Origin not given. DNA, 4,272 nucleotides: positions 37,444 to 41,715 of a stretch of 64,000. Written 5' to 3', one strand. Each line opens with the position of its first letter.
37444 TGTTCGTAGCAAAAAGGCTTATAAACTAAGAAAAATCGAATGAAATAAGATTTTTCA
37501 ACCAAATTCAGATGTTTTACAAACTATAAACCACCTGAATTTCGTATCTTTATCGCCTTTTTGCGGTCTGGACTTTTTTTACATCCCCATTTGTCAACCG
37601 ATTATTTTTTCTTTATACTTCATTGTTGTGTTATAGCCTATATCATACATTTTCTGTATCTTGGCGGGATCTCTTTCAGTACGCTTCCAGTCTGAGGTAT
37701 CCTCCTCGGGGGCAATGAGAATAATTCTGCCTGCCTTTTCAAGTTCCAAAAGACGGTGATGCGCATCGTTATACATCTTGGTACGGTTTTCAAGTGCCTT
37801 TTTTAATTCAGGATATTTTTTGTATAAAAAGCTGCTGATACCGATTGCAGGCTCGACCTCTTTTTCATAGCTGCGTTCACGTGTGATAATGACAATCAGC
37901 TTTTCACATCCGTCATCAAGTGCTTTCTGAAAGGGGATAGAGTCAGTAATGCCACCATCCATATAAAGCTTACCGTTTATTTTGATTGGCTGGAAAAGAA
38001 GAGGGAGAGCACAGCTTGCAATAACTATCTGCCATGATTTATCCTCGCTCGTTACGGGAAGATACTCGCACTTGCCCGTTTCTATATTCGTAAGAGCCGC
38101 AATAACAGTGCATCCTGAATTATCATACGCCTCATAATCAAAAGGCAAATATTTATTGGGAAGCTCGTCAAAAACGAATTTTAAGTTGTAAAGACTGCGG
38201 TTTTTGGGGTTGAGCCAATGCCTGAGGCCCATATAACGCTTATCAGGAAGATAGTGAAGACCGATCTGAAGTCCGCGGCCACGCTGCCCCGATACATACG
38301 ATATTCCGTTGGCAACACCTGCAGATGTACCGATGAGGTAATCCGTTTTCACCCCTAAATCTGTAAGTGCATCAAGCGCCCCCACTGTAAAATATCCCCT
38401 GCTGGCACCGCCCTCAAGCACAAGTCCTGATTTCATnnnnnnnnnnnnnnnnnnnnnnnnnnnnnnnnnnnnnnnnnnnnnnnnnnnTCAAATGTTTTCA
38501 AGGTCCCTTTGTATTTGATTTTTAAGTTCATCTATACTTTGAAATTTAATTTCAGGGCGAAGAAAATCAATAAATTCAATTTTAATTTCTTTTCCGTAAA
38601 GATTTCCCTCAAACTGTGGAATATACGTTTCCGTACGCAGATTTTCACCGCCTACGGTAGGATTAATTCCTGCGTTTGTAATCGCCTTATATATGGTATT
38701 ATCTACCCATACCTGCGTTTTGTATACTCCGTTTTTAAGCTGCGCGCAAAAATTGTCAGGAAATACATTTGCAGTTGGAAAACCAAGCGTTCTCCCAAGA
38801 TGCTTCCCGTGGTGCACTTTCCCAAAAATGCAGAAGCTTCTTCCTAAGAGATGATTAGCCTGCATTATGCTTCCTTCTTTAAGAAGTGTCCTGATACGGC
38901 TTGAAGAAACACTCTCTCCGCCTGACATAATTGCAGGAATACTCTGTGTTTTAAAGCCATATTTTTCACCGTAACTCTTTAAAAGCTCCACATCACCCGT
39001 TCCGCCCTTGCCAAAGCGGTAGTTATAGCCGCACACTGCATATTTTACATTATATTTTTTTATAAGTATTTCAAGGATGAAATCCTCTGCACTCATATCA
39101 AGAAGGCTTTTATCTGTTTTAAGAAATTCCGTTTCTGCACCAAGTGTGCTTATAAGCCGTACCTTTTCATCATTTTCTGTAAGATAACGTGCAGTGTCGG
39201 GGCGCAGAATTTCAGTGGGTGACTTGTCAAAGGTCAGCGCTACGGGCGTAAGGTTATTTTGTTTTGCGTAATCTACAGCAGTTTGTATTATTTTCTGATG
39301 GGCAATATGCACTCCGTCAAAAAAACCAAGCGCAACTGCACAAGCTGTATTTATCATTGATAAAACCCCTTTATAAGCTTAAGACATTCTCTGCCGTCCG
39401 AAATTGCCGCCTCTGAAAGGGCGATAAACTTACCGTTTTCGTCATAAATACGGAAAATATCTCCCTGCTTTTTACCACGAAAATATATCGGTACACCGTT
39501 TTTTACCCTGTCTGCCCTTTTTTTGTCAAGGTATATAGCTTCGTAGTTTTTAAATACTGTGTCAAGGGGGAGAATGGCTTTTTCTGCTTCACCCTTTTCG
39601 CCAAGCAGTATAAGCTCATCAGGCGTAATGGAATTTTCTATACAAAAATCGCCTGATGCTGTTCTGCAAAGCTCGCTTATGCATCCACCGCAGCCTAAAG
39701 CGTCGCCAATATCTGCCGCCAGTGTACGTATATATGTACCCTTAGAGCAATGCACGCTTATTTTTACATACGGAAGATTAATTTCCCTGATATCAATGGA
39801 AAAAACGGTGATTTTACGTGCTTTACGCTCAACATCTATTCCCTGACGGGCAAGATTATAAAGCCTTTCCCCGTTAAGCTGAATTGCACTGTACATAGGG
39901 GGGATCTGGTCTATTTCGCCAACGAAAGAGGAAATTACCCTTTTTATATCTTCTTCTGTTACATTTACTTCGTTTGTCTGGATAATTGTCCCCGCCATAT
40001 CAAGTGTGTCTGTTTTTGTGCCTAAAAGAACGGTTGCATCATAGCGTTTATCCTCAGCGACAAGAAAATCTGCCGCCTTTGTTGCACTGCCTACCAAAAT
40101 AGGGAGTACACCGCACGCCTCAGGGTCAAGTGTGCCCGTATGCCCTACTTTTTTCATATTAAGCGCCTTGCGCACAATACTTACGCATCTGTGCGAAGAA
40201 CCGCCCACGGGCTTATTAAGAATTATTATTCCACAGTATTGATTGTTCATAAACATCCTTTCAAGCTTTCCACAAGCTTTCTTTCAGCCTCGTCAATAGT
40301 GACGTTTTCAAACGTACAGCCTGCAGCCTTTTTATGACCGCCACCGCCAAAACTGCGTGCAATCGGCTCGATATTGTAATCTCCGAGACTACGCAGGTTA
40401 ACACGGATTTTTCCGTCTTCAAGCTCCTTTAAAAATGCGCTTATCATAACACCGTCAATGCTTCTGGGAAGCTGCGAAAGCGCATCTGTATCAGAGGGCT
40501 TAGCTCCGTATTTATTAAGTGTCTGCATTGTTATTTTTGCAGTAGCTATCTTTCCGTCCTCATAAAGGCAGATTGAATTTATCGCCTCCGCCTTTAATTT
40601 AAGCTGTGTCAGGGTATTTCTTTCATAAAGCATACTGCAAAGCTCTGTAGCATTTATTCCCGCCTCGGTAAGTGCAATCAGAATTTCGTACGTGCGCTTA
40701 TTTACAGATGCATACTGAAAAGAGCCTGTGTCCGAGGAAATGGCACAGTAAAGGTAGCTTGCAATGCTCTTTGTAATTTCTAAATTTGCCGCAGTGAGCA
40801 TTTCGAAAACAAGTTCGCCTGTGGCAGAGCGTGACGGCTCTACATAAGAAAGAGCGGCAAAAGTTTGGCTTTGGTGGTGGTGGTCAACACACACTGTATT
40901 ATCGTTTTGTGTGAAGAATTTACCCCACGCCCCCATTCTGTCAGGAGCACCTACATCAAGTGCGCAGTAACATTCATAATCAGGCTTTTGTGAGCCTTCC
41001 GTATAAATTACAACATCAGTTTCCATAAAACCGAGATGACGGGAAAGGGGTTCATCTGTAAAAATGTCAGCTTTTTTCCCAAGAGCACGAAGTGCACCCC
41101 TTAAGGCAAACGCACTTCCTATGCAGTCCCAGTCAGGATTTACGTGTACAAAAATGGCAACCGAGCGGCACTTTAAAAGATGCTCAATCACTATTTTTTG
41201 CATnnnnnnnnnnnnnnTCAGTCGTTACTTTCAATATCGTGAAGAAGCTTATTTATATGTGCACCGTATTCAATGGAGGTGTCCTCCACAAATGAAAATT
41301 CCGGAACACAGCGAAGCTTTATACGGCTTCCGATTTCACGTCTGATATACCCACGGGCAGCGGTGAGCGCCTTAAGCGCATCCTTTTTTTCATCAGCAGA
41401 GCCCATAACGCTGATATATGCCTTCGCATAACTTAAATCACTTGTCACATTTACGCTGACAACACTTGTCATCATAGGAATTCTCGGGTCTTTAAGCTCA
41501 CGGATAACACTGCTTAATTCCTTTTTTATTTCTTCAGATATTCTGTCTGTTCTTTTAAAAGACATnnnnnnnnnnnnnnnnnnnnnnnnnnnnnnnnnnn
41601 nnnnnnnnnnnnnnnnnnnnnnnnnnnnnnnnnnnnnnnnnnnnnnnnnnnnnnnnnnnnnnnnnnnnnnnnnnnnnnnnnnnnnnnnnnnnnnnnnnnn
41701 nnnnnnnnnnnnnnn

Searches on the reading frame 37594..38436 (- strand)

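Call 16: search_protein_families(library=pfam, proteins=[window:37594-38436:-])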
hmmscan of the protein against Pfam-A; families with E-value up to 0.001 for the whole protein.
window:37594-38436:- (280 aa): 2 families
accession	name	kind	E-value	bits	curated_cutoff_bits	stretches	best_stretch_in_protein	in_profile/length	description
PF01734.28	Patatin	-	2.9e-26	93.3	27.7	1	5-172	1-190/191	Patatin-like phospholipase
PF19890.4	DUF6363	-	9.6e-15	54.6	26.4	1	208-278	1-70/75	Domain of unknown function (DUF6363)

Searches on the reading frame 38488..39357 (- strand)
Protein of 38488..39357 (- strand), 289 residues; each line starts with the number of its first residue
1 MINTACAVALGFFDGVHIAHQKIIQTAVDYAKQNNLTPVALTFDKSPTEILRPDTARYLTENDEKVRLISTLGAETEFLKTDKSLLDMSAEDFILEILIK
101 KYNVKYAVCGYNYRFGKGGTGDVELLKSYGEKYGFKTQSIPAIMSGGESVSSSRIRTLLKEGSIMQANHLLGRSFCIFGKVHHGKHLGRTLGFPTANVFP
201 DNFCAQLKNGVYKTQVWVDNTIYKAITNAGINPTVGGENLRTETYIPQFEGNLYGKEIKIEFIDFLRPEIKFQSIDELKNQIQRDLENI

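Call 16: search_protein_families(library=pfam, proteins=[window:38488-39357:-])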
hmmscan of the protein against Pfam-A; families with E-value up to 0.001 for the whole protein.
window:38488-39357:- (289 aa): 2 families
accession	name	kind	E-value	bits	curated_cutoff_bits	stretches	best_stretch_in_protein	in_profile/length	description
PF06574.18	FAD_syn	-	8.1e-41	139.9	27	1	3-154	5-158/158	FAD synthetase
PF01687.23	Flavokinase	-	2.3e-39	134.9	19.6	1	171-288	1-119/124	Riboflavin kinase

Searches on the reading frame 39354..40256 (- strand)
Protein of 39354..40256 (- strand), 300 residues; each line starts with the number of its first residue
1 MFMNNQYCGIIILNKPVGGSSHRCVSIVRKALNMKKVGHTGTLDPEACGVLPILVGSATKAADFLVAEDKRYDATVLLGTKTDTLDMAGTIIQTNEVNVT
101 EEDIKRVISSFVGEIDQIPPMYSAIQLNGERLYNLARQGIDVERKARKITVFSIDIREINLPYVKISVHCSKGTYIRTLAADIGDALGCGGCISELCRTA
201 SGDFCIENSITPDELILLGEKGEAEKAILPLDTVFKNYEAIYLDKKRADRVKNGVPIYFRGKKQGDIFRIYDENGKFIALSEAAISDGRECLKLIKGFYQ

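Call 16: search_protein_families(library=pfam, proteins=[window:39354-40256:-])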
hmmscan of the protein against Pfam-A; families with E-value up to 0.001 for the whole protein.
window:39354-40256:- (300 aa): 3 families
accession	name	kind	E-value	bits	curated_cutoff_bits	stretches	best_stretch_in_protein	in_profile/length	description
PF01509.24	TruB_N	-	1.4e-58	197.9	27.3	1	29-176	1-149/149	TruB family pseudouridylate synthase (N terminal domain)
PF16198.10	TruB_C_2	-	2.8e-10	40.6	29.3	1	177-235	1-65/66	tRNA pseudouridylate synthase B C-terminal domain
PF09157.17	TruB-C_2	-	0.00045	20.5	21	1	241-279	3-41/57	Pseudouridine synthase II TruB, C-terminal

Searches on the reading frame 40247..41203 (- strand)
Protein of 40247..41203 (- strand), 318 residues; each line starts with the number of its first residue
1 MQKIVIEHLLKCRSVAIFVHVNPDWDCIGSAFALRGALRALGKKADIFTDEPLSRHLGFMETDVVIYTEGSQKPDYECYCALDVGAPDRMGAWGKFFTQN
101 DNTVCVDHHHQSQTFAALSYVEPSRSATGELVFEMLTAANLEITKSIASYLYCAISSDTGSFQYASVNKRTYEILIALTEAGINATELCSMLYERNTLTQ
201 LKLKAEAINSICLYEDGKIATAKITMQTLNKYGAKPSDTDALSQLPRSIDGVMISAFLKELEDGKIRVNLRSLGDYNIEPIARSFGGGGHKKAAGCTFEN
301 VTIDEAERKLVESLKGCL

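Call 16: search_protein_families(library=pfam, proteins=[window:40247-41203:-])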
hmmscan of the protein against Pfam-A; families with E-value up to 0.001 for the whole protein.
window:40247-41203:- (318 aa): 2 families
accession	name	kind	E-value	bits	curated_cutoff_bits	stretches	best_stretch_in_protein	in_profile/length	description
PF01368.27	DHH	-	1.8e-17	64.2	28.1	1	15-155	2-125/125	DHH family, N-terminal domain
PF02272.25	DHHA1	-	5.4e-12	46.5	25.9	1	223-315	8-97/102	DHHA1 domain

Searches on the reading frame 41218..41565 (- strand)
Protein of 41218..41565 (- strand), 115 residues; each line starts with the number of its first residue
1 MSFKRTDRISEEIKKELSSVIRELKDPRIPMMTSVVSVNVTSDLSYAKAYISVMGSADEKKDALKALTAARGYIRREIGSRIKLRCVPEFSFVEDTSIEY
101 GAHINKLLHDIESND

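Call 16: search_protein_families(library=pfam, proteins=[window:41218-41565:-])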
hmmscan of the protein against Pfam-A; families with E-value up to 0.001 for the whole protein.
window:41218-41565:- (115 aa): 1 family
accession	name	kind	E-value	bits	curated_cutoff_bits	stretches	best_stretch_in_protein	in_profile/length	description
PF02033.23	RBFA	-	1.2e-35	122.5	34.7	1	5-108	1-105/105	Ribosome-binding factor A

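Call 35: find_related_loci(query=window:41218-41565:-, collection=metagenome_contigs, flank=3000)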
Query window:41218-41565:- (115 aa) in metagenome_contigs; peptide patterns used: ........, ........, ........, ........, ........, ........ (x = any residue, [..] = any of these).
600 stretches matched a pattern (row limit reached: there are more); 157 encode a relative of the query (tblastn E <= 1e-3); the best 80 are kept; 80 distinct loci.
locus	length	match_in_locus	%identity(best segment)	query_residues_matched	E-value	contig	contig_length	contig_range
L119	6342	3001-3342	96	1-114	9e-71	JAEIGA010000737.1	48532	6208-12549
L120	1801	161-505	83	1-115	4e-63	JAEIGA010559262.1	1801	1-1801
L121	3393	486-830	69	1-115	6e-53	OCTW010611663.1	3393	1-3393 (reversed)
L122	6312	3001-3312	71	5-108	2e-47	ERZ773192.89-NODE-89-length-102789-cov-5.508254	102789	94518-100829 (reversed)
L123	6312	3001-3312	71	5-108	2e-47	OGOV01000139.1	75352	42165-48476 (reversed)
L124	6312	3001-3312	70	5-108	7e-47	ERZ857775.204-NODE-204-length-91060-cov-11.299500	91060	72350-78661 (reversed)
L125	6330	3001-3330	66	2-111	8e-46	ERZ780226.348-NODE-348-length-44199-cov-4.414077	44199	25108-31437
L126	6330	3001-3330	64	2-111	1e-45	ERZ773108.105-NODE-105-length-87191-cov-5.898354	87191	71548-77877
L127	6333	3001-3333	63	1-111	3e-45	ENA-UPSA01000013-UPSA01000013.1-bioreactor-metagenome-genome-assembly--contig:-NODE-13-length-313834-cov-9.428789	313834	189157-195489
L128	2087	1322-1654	61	1-111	6e-45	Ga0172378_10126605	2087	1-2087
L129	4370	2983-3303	65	2-108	4e-44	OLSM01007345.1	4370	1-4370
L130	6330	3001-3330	63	2-111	3e-44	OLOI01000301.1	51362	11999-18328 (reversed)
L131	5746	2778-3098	66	2-108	2e-44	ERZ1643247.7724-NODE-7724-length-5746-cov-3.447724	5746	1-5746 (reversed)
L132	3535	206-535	61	2-111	6e-44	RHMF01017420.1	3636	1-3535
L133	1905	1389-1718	64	2-111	4e-44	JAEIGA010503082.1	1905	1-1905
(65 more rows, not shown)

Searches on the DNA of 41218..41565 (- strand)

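Call 62: search_rna_families(sources=[L109, L033, L039, L063, L045, L119], threshold=gathering)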
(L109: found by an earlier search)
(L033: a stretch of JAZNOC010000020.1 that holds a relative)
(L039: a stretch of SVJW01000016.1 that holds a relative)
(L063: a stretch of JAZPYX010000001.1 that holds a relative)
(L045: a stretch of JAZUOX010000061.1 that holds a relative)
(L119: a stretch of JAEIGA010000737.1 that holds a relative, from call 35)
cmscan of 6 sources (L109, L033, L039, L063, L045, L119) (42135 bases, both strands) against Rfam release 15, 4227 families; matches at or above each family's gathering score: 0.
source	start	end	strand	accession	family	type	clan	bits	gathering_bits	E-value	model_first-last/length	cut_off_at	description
